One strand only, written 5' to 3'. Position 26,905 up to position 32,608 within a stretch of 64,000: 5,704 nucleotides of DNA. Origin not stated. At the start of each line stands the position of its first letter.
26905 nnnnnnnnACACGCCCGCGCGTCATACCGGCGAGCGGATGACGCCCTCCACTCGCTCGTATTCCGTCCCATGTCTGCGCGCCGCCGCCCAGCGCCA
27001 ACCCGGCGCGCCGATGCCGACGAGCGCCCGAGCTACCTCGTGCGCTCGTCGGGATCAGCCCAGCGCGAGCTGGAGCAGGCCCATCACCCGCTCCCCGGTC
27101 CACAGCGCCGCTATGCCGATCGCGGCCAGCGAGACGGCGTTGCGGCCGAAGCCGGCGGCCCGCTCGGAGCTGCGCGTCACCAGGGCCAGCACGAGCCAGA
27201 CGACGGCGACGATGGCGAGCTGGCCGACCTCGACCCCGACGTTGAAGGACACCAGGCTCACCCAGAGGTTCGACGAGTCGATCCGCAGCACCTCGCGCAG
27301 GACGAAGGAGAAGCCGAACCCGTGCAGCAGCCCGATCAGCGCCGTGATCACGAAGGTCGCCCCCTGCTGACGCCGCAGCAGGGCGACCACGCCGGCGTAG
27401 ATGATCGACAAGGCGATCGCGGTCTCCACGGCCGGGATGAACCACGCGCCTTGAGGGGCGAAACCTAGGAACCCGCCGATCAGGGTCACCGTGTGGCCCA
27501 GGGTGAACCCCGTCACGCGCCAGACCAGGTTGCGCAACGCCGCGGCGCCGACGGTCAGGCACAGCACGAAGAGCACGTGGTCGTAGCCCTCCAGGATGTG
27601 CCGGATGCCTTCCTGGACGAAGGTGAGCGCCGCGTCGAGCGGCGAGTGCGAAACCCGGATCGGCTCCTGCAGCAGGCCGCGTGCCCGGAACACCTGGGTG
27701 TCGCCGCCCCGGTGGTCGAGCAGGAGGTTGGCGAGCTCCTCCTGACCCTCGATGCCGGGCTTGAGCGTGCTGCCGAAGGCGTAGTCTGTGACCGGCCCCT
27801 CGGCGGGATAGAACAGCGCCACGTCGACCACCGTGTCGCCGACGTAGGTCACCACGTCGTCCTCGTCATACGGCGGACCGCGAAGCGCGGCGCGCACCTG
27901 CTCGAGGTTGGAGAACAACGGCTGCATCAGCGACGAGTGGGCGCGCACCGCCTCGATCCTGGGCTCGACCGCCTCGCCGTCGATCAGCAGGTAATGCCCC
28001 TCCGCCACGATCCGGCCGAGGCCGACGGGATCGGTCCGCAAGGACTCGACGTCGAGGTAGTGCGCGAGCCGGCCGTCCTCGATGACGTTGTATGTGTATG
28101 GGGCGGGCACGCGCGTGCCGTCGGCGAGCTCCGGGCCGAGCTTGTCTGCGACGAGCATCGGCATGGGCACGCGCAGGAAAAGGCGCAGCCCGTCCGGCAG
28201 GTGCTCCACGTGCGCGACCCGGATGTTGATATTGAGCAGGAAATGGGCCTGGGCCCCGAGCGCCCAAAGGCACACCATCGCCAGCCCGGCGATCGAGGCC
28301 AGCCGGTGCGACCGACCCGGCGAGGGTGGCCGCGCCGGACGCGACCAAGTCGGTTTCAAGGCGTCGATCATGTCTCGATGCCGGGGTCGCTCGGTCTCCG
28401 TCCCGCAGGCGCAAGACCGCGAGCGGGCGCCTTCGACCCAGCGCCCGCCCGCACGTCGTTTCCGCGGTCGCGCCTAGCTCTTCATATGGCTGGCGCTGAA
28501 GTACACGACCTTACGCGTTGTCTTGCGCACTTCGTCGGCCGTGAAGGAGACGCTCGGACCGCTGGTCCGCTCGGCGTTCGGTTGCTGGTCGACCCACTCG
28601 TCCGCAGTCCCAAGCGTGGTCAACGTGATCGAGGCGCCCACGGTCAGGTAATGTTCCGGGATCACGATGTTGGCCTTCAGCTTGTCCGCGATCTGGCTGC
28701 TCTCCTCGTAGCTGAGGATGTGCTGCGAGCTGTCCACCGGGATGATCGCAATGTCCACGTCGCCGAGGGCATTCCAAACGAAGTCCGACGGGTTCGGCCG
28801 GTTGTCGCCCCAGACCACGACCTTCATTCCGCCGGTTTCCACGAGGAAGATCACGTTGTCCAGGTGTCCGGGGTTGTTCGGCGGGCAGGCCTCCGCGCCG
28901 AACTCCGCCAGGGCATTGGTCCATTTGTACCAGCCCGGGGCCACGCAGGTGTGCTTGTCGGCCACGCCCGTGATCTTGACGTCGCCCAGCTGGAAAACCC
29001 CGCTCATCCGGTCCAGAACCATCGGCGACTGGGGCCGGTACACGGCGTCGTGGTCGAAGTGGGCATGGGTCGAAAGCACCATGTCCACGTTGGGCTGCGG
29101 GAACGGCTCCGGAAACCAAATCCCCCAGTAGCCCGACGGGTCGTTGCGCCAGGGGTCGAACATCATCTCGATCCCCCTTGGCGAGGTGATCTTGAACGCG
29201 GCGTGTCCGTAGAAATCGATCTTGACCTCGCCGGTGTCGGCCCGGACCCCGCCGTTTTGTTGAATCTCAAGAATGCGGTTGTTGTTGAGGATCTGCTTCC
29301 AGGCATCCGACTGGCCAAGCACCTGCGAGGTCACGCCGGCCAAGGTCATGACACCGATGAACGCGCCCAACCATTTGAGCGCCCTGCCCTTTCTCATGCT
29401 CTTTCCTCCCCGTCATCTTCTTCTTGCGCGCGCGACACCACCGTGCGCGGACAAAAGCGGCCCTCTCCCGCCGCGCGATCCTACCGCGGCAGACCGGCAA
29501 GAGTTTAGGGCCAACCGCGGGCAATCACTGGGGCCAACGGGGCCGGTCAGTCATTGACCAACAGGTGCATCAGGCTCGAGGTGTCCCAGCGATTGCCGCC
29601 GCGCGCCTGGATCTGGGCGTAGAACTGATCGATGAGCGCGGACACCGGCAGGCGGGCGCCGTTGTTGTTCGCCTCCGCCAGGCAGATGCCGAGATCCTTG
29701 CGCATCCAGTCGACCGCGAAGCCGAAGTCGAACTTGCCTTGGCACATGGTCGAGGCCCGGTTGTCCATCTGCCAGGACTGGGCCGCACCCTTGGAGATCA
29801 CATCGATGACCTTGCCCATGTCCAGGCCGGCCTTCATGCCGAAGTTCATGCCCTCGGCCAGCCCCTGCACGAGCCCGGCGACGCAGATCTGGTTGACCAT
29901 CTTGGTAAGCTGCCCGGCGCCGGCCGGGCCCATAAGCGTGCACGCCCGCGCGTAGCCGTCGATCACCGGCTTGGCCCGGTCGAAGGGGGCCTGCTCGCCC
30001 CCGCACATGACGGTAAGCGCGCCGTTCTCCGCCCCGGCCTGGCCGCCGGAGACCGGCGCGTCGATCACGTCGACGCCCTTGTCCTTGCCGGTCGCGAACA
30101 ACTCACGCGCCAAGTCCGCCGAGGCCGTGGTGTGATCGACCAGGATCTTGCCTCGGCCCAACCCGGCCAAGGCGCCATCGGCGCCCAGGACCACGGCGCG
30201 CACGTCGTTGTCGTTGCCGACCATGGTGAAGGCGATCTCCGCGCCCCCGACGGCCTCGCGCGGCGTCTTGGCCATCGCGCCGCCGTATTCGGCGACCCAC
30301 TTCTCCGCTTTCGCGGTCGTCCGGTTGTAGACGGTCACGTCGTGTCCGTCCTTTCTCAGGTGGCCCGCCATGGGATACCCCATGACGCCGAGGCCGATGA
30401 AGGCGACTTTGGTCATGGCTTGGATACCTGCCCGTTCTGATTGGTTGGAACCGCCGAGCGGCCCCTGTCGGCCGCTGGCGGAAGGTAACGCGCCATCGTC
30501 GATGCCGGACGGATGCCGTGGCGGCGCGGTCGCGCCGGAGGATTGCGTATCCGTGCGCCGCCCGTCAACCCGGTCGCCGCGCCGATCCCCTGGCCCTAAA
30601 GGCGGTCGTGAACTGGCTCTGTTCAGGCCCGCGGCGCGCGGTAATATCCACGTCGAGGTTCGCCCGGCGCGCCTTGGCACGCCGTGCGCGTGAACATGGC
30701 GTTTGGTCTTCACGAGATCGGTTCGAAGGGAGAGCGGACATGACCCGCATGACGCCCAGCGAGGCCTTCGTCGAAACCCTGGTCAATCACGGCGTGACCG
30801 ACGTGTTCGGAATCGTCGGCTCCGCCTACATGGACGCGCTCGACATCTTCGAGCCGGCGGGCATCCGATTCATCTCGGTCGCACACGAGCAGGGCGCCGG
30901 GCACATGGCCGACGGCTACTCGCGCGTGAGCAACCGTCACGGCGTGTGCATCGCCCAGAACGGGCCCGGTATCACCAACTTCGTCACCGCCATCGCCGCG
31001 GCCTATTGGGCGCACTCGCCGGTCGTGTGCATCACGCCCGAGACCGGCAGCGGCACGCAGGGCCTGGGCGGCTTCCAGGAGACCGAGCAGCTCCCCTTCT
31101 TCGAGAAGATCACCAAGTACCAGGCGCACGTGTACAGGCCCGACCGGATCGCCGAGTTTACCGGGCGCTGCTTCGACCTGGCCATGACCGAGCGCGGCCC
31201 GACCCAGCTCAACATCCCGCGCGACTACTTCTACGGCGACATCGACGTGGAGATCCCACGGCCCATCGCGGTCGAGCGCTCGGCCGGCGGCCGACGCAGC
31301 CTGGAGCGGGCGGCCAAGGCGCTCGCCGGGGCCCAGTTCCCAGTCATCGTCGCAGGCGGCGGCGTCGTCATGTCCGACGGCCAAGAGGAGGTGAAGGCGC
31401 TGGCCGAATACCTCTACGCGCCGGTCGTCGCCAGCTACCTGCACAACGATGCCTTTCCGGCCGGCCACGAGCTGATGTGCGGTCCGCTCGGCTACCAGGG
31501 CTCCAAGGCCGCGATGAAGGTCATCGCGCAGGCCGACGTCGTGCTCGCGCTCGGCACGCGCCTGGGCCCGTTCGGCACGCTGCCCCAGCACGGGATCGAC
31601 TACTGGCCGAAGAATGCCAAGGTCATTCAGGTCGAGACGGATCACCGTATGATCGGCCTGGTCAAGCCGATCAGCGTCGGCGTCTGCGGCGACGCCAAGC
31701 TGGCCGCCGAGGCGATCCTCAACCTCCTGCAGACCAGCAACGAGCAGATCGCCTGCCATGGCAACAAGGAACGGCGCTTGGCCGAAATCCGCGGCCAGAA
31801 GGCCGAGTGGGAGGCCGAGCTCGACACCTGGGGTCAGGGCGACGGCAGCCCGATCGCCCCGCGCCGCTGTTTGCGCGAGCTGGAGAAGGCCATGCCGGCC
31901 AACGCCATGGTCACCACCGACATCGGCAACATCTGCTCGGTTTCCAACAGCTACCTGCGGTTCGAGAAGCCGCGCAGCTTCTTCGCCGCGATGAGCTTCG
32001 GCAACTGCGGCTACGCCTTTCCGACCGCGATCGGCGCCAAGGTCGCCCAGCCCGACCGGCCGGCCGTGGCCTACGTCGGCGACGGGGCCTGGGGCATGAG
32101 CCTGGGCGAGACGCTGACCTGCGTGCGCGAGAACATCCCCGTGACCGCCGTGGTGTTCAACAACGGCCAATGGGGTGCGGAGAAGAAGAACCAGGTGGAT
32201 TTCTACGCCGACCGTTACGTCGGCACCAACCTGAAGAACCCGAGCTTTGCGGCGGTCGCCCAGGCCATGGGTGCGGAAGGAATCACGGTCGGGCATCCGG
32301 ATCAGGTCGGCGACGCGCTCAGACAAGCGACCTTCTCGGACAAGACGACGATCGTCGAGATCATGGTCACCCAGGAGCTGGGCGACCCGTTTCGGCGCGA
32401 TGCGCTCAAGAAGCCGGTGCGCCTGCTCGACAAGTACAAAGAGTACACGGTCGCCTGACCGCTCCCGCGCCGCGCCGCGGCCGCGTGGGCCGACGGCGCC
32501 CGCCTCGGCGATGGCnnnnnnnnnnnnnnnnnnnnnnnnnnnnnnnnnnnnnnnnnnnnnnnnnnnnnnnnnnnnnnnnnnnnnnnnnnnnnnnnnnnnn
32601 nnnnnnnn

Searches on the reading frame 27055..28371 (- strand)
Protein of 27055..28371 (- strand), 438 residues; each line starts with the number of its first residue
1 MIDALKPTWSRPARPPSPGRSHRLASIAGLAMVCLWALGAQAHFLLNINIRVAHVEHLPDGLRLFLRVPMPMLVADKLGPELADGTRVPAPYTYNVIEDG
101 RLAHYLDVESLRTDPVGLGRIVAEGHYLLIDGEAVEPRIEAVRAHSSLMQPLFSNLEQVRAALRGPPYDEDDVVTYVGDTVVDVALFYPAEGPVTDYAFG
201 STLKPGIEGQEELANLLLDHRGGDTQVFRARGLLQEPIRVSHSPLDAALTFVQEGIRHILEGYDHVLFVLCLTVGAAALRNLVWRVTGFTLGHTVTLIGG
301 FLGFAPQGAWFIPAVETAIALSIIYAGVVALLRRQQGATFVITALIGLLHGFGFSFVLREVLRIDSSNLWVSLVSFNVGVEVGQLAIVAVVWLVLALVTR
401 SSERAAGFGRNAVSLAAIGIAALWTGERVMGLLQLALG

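Call 7: search_protein_families(library=pfam, proteins=[window:27055-28371:-])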
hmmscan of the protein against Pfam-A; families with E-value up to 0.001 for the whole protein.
window:27055-28371:- (438 aa): 1 family
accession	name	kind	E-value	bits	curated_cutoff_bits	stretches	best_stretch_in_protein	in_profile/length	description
PF13795.12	HupE_UreJ_2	-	2.5e-36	125.1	24.5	1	251-400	1-154/156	HupE / UreJ protein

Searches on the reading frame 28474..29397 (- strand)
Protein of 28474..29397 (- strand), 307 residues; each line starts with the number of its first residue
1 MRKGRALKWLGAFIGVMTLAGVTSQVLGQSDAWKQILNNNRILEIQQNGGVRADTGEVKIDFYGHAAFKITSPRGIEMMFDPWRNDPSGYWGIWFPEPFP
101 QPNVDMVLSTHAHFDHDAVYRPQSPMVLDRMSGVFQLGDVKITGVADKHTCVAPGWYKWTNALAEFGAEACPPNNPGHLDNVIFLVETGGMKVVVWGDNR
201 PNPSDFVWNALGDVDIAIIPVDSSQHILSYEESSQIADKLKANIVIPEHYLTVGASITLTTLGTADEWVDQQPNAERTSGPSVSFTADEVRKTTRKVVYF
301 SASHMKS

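Call 7: search_protein_families(library=pfam, proteins=[window:28474-29397:-])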
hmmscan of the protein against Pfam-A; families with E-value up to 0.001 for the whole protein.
window:28474-29397:- (307 aa): 2 families
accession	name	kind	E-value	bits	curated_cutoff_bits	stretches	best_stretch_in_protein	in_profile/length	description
PF13483.12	Lactamase_B_3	-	1.3e-22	80.9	24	1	59-249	1-160/160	Beta-lactamase superfamily domain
PF12706.13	Lactamase_B_2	-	2.5e-05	24.4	27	1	102-250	29-200/200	Beta-lactamase superfamily domain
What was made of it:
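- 28474..30418 (-): HIBADH-family dehydrogenase (29547-30418), divergent from xsc, and an MBL-fold protein (28474-29397) preceded by a TauR-like site at 29505-29537. Pfam (call 7).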

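Call 75: search_protein_families(library=pfam, max_evalue=0.01, proteins=[window:28474-29397:-])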
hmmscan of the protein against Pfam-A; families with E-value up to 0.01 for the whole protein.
window:28474-29397:- (307 aa): 2 families
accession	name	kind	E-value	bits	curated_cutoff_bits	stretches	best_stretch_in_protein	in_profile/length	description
PF13483.12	Lactamase_B_3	-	1.3e-22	80.9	24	1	59-249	1-160/160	Beta-lactamase superfamily domain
PF12706.13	Lactamase_B_2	-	2.5e-05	24.4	27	1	102-250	29-200/200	Beta-lactamase superfamily domain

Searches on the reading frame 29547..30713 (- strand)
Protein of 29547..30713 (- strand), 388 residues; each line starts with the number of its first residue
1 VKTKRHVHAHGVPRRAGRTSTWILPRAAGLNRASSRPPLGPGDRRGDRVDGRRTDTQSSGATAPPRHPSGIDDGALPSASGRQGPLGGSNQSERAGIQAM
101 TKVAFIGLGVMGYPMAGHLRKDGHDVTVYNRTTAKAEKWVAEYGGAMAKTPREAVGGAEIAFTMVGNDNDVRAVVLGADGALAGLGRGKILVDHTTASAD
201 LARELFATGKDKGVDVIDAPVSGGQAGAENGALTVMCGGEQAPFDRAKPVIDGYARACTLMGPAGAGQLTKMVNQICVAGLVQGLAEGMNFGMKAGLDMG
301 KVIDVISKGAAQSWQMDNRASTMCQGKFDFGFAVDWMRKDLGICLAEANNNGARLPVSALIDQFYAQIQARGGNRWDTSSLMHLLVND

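Call 7: search_protein_families(library=pfam, proteins=[window:29547-30713:-])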
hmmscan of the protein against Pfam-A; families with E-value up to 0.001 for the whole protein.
window:29547-30713:- (388 aa): 4 families
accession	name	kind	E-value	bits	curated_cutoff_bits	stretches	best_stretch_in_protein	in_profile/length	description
PF03446.21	NAD_binding_2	-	5.8e-51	173.1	21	1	102-262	1-161/161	NAD binding domain of 6-phosphogluconate dehydrogenase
PF14833.11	NAD_binding_11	-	5.3e-33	114.3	30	1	265-384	1-121/122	NAD-binding of NADP-dependent 3-hydroxyisobutyrate dehydrogenase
PF03807.23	F420_oxidored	-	1.4e-08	35.6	21.6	1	102-166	1-68/94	NADP oxidoreductase coenzyme F420-dependent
PF01488.26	Shikimate_DH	-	1e-05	26.1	24.3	1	99-146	11-59/138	Shikimate / quinate 5-dehydrogenase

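Call 33: search_protein_families(library=ncbifam, proteins=[window:29547-30713:-], max_evalue=1e-30)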
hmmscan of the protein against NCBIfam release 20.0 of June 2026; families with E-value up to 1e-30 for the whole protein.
window:29547-30713:- (388 aa): 6 families
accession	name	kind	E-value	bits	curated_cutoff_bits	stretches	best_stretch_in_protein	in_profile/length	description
TIGR01505.1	tartro_sem_red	equivalog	2.1e-68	230.7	340.75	1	102-384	1-282/291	2-hydroxy-3-oxopropionate reductase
NF008592.0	PRK11559.1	equivalog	4.1e-60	203.6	397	1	100-383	2-284/296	2-hydroxy-3-oxopropionate reductase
TIGR01692.1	HIBADH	equivalog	1e-54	185.8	291.6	1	105-385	1-287/288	3-hydroxyisobutyrate dehydrogenase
NF043037.1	ThreonDh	equivalog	9.3e-53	179.6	350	1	101-384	3-286/297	L-threonate dehydrogenase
NF011633.0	PRK15059.1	equivalog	1.1e-46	159.3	451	1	102-384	2-282/292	2-hydroxy-3-oxopropionate reductase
NF012005.0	PRK15461.1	equivalog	5.1e-40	137.5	348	1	100-383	1-284/298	sulfolactaldehyde 3-reductase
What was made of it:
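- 28474..30418 (-): NCBIfam below all cut-offs (call 33).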

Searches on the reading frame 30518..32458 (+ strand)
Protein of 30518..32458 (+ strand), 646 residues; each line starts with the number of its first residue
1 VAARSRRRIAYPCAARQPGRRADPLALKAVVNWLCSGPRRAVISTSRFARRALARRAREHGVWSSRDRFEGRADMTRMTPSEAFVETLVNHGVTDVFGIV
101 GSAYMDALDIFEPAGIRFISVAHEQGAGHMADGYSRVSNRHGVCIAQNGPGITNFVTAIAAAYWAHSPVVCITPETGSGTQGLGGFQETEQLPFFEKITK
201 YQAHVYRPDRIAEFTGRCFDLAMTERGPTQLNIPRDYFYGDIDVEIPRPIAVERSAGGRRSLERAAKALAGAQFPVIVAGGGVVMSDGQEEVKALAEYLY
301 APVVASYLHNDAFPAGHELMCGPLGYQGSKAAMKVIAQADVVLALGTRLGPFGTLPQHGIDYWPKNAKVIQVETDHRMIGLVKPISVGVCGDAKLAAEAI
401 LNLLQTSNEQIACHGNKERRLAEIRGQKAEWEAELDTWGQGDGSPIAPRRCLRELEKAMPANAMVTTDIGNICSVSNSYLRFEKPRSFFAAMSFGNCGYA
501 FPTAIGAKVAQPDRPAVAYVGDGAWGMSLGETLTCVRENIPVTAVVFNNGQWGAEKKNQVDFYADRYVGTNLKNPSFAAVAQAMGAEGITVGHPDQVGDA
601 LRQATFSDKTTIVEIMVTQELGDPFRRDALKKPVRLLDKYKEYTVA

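Call 6: search_protein_families(library=ncbifam, proteins=[window:30518-32458:+], max_evalue=0.00001)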
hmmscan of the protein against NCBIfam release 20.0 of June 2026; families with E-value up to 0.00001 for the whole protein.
window:30518-32458:+ (646 aa): 53 families (the best 25 are shown)
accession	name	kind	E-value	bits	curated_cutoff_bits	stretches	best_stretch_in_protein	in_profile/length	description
NF005713.0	PRK07525.1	subfamily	1.4e-276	918.6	620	1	75-644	3-589/592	sulfoacetaldehyde acetyltransferase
TIGR03457.1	sulphoacet_xsc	equivalog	2e-273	908.1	676.4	1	77-640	1-579/579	sulfoacetaldehyde acetyltransferase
TIGR00118.1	acolac_lg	equivalog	1.7e-104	350.3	538.35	1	78-619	1-536/557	biosynthetic-type acetolactate synthase large subunit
NF004710.0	PRK06048.1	equivalog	1.5e-100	337.2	976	1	74-620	4-540/561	acetolactate synthase large subunit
NF004919.0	PRK06276.1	equivalog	2.5e-99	333.2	866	1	78-619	1-540/582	acetolactate synthase large subunit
NF006122.0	PRK08266.1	subfamily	8.5e-99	331.5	571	1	75-621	1-529/543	hypothetical protein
NF006052.0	PRK08199.1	subfamily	2.4e-98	329.9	539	1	76-621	6-541/559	thiamine pyrophosphate protein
NF005860.0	PRK07789.1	equivalog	2.3e-94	316.9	881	1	70-619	26-580/615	acetolactate synthase large subunit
NF005712.0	PRK07524.1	subfamily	7.9e-87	291.9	500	1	78-619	3-531/536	5-guanidino-2-oxopentanoate decarboxylase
NF006524.0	PRK08978.1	equivalog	3.2e-86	289.7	738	1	80-619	3-526/548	acetolactate synthase 2 catalytic subunit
NF005039.0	PRK06456.1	equivalog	9.9e-85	285.1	868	1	82-620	6-547/572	acetolactate synthase large subunit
NF005058.0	PRK06466.1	equivalog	8.5e-80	268.8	951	1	77-619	3-549/574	acetolactate synthase 3 large subunit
NF004772.0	PRK06112.1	subfamily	2.9e-79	266.9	673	1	73-620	9-562/578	acetolactate synthase catalytic subunit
NF005651.0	PRK07418.1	subfamily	3.3e-79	266.7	942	1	73-620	14-562/617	acetolactate synthase large subunit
NF006187.0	PRK08322.1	equivalog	4.7e-79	266.3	509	1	78-617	2-528/548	acetolactate synthase large subunit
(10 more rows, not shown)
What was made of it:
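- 30740..34541 (+): xsc (30740-32458), tauE-family permease (32516-33316), ackA (33336-34541). TIGR03457, 908 bits against 676 (call 6).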

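Call 7: search_protein_families(library=pfam, proteins=[window:30518-32458:+])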
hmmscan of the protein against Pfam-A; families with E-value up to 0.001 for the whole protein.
window:30518-32458:+ (646 aa): 3 families
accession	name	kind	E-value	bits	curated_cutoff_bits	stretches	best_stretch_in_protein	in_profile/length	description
PF02775.26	TPP_enzyme_C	-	5e-41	140.4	21.9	1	468-615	1-151/151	Thiamine pyrophosphate enzyme, C-terminal TPP binding domain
PF02776.23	TPP_enzyme_N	-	1.1e-34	119.2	26.8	1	78-191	1-116/119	Thiamine pyrophosphate enzyme, N-terminal TPP binding domain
PF00205.28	TPP_enzyme_M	-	6.6e-34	117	30.4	1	262-399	1-136/137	Thiamine pyrophosphate enzyme, central domain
